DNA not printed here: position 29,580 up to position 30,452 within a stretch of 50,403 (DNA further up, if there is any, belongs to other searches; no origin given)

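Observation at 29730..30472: Perfect 38-bp palindrome covers both -35 boxes of divergent dnaK and PaaX-like regulator promoters: a candidate non-CIRCE chaperone switch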

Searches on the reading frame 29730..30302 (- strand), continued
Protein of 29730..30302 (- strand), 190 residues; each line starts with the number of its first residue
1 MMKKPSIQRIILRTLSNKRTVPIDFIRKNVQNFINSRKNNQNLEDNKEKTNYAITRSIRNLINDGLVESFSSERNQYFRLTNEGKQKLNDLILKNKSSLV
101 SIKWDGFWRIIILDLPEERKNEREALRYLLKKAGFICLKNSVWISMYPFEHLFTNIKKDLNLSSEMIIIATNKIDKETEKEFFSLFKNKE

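Call 34: fold_search(model_id=the predicted structure, library=pdb)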
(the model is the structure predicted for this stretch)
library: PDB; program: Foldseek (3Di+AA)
matches with E <= 10: 1272; with E <= 0.001: 5
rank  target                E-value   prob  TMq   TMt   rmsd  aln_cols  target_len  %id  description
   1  8a39_AP1              3.0e-05  1.00  0.38  0.25  11.2       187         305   11  Crystal Structure of PaaX from Escherichia coli W (released 2023-07-05)
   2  3l09_D                5.5e-04  0.99  0.28  0.22  11.6       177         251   11  Crystal structure of Putative transcriptional regulator (JANN_22DEC04_CONTIG27_REVISED_GENE3569) from Jannaschia sp. C (released 2010-01-12)
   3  3l09_B                6.2e-04  0.99  0.28  0.23  11.6       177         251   12  Crystal structure of Putative transcriptional regulator (JANN_22DEC04_CONTIG27_REVISED_GENE3569) from Jannaschia sp. C (released 2010-01-12)
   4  6ez1_A                8.6e-04  1.00  0.36  0.61  10.0       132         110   18  Structure of h. salinarum RosR (vng0258) grown from NaBr (released 2018-08-22)
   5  3l09_A                8.6e-04  0.99  0.30  0.23  11.4       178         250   12  Crystal structure of Putative transcriptional regulator (JANN_22DEC04_CONTIG27_REVISED_GENE3569) from Jannaschia sp. C (released 2010-01-12)
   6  3l09_C                1.1e-03  0.99  0.32  0.25  11.2       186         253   12  Crystal structure of Putative transcriptional regulator (JANN_22DEC04_CONTIG27_REVISED_GENE3569) from Jannaschia sp. C (released 2010-01-12)
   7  6qfd_A                1.7e-03  1.00  0.38  0.61   9.6       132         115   17  The complex structure of hsRosR-S4 (vng0258/RosR-S4) (released 2019-07-10)
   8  4rs8_B                2.9e-03  1.00  0.36  0.79   2.4        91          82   19  Apo structure of novel pNOB8 plasmid centromere binding protein (released 2015-09-16)
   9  4rs8_A                3.5e-03  1.00  0.35  0.77   2.9        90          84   19  Apo structure of novel pNOB8 plasmid centromere binding protein (released 2015-09-16)
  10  9h9y                  3.7e-03  1.00  0.31  0.56   5.3        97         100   24  Crystal structure of metal-free LmrR_V15Bpy variant BVS in a closed state (released 2025-03-05)
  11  6qfd_C                3.9e-03  1.00  0.38  0.63   9.5       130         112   18  The complex structure of hsRosR-S4 (vng0258/RosR-S4) (released 2019-07-10)
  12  3e6m_G                4.5e-03  1.00  0.34  0.43  11.2       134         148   21  The crystal structure of a MarR family transcriptional regulator from Silicibacter pomeroyi DSS. (released 2008-09-02)
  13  7kua                  4.7e-03  1.00  0.33  0.41  11.7       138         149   17  Crystal structure of the MarR family transcriptional regulator from Pseudomonas putida bound to Indole 3 acetic acid (released 2021-12-01)
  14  3kfw                  5.4e-03  0.99  0.30  0.25  11.5       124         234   16  Uncharacterized protein Rv0674 from Mycobacterium tuberculosis (released 2009-12-01)
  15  4zzd                  6.1e-03  1.00  0.31  0.56   5.7       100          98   23  CRYSTAL STRUCTURE OF MULTIDRUG RESISTANCE REGULATOR LMRR BOUND TO RIBOFLAVIN (released 2015-08-26)
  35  5zyf_D                2.3e-02  1.00  0.30  0.62   2.2        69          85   16  Crystal structure of Streptococcus pyogenes type II-A Cas2 (released 2018-08-15)
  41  5xvn_F                2.8e-02  1.00  0.29  0.49   4.5        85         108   18  E. far Cas1-Cas2/prespacer binary complex (released 2017-10-04)
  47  5zyf_F                3.0e-02  1.00  0.30  0.66   2.6        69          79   16  Crystal structure of Streptococcus pyogenes type II-A Cas2 (released 2018-08-15)
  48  5zyf_C                3.0e-02  1.00  0.31  0.63   3.4        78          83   14  Crystal structure of Streptococcus pyogenes type II-A Cas2 (released 2018-08-15)
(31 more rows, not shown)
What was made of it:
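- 29730..30302 (-): Regulator gene, 190 aa: an N-terminal winged helix (about residues 7-94) and a C-terminal PaaX_M/Cas2-like ferredoxin fold (about residues 103-187). There is no PaaX C-terminal domain. Foldseek finds 8A39/3L09 PaaX, then wHTH proteins and Cas2 (call 34).
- On PaaX_M-domain proteins (Pfam PF20803), 'mini-PaaX' architecture: Cas2 structures are among the fold matches (5zyf, 5xvn; call 34).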

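Call 46: find_encoding_contigs(protein=P0135, flank=4000, max_places=2)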
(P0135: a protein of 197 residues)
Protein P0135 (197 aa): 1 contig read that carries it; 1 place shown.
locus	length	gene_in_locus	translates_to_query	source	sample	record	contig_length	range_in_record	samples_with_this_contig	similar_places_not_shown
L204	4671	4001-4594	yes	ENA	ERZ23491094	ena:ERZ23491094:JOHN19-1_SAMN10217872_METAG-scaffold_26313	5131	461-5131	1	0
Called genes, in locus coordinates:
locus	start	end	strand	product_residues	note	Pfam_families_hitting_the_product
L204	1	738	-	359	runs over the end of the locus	PF00226:DnaJ, PF01556:DnaJ_C, PF00684:DnaJ_CXXCXGXG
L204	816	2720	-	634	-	PF00012:HSP70, PF06723:MreB_Mbl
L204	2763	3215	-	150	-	PF01161:PBP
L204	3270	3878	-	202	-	PF01025:GrpE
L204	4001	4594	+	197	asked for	PF20803:PaaX_M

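Call 47: find_encoding_contigs(protein=P0137, flank=4000, max_places=2)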
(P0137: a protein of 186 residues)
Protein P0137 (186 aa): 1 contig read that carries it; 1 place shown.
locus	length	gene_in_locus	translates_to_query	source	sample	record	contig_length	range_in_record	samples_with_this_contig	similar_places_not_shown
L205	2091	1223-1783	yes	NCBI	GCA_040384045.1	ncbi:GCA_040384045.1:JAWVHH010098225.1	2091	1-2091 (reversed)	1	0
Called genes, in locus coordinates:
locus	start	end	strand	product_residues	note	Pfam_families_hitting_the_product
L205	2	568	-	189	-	?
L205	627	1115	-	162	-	-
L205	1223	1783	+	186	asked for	PF20803:PaaX_M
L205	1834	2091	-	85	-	?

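Call 48: find_encoding_contigs(protein=P0141, flank=4000, max_places=2)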
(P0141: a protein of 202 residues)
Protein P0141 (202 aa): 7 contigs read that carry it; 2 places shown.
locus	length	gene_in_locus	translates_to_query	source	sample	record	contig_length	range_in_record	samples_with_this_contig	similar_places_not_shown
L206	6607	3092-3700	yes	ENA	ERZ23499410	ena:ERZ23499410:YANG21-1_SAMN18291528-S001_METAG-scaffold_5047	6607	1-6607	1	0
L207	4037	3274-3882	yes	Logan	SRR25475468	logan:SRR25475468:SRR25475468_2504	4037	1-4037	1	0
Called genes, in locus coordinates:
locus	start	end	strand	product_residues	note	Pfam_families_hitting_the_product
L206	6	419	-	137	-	PF01467:CTP_transf_like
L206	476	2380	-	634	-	PF00012:HSP70, PF06723:MreB_Mbl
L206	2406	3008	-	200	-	PF01025:GrpE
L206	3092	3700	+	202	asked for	PF20803:PaaX_M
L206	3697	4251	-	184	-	-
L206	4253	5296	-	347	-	PF01594:AI-2E_transport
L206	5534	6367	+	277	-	PF01435:Peptidase_M48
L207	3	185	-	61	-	?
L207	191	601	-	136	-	PF01467:CTP_transf_like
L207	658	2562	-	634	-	PF00012:HSP70, PF06723:MreB_Mbl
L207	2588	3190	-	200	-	PF01025:GrpE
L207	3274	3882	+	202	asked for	PF20803:PaaX_M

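Call 63: find_encoding_contigs(protein=P0148, flank=4000, max_places=2)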
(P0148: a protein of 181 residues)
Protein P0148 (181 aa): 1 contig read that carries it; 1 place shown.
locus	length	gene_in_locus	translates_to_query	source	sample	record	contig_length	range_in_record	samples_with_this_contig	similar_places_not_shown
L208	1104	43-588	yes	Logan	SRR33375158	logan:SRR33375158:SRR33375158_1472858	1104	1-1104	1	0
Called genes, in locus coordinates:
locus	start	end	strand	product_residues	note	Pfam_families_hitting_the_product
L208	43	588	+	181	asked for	PF20803:PaaX_M, PF09827:CRISPR_Cas2 (faint)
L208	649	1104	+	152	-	?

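Call 64: find_encoding_contigs(protein=P0151, flank=4000, max_places=2)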
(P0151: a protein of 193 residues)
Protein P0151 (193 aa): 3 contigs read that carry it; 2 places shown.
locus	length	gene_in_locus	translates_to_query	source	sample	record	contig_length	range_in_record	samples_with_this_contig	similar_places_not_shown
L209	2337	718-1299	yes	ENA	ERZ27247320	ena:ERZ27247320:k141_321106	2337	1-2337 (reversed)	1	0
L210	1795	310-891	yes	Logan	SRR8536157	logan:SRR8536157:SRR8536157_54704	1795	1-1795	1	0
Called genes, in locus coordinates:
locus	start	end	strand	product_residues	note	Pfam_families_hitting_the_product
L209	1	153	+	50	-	?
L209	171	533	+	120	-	-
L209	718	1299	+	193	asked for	PF20803:PaaX_M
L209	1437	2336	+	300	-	?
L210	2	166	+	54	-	?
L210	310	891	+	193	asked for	PF20803:PaaX_M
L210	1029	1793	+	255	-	?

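Call 65: find_encoding_contigs(protein=P0130, flank=4000, max_places=2)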
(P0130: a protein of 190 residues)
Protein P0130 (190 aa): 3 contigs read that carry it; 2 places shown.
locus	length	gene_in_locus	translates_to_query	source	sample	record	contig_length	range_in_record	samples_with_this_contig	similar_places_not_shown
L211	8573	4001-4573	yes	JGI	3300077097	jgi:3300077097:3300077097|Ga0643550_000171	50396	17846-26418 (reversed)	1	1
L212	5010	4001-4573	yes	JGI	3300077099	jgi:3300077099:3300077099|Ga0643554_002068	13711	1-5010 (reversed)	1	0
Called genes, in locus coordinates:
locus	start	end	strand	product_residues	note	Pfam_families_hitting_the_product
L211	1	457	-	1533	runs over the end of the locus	PF13086:AAA_11 (weak), PF13245:AAA_19 (faint), PF13087:AAA_12, PF04480:DUF559, PF18741:MTES_1575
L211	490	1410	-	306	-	PF00226:DnaJ, PF01556:DnaJ_C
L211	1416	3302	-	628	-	PF00012:HSP70, PF06723:MreB_Mbl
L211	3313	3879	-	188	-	PF01025:GrpE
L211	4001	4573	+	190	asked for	PF20803:PaaX_M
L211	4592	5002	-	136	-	PF00380:Ribosomal_S9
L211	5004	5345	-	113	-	PF00572:Ribosomal_L13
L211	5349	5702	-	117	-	PF01196:Ribosomal_L17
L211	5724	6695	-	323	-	PF01193:RNA_pol_L, PF01000:RNA_pol_A_bac, PF03118:RNA_pol_A_CTD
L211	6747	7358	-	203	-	PF00163:Ribosomal_S4, PF01479:S4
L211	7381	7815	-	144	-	PF00411:Ribosomal_S11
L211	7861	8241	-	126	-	PF00416:Ribosomal_S13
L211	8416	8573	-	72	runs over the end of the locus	PF01176:eIF-1a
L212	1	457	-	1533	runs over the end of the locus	PF13086:AAA_11 (weak), PF13245:AAA_19 (faint), PF13087:AAA_12, PF04480:DUF559, PF18741:MTES_1575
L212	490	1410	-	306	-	PF00226:DnaJ, PF01556:DnaJ_C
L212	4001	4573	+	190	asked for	PF20803:PaaX_M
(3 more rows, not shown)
